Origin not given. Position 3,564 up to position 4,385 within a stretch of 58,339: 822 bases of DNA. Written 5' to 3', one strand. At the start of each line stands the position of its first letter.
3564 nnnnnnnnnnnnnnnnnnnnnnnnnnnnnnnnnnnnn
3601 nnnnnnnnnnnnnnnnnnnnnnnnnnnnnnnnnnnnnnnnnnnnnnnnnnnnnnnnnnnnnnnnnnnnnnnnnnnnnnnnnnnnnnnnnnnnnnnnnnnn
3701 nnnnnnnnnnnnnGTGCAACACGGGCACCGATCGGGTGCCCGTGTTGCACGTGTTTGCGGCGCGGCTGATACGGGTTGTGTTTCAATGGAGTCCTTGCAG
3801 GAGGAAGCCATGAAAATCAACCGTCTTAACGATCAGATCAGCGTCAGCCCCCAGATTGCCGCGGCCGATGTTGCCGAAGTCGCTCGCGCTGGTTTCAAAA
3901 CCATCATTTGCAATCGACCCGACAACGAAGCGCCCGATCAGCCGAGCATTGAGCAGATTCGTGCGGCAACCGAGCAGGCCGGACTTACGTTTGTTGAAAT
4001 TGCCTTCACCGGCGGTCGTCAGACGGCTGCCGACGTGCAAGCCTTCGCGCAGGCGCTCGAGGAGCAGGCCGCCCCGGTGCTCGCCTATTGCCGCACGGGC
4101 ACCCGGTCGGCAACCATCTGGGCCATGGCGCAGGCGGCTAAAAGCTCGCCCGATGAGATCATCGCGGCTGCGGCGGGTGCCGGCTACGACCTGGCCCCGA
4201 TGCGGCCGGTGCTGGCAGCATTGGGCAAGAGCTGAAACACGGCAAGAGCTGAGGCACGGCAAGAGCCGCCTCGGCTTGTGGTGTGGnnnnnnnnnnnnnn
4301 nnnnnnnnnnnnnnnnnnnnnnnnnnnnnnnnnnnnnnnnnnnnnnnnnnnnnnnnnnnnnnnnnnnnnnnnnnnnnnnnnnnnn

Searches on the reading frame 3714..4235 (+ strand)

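Call 33: search_protein_families(library=pfam, proteins=[window:3714-4235:+], max_evalue=1)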
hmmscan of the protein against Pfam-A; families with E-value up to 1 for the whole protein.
window:3714-4235:+ (173 aa): 8 families
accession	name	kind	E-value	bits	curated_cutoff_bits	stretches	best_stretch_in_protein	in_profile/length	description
PF04273.18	BLH_phosphatase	-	9.7e-32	110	26.1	1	38-142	5-109/110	Beta-lactamase hydrolase-like protein, phosphatase-like domain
PF22741.1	PTP-NADK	-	0.00098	19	27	1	47-131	35-119/163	DSP-PTPase phosphatase fused to NAD+ Kinase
PF10642.14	Tom5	-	0.029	14.8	26.1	1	73-98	4-29/46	Mitochondrial import receptor subunit or translocase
PF00581.25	Rhodanese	-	0.05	14.5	22.2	1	106-142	46-84/102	Rhodanese-like domain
PF22784.1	PTP-SAK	-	0.064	13.7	27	1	45-137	16-106/153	Swiss Army Knife protein, DSP-PTPase phosphatase domain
PF12804.13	NTP_transf_3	-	0.1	13.2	27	1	54-157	32-126/160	MobA-like NTP transferase domain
PF22785.1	Tc-R-P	-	0.11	13.5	27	1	86-134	42-95/106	Polymorphic toxin system, DSP-PTPase phosphatase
PF07862.16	Nif11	-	0.54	11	23.8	0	141-159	25-42/48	Nif11 domain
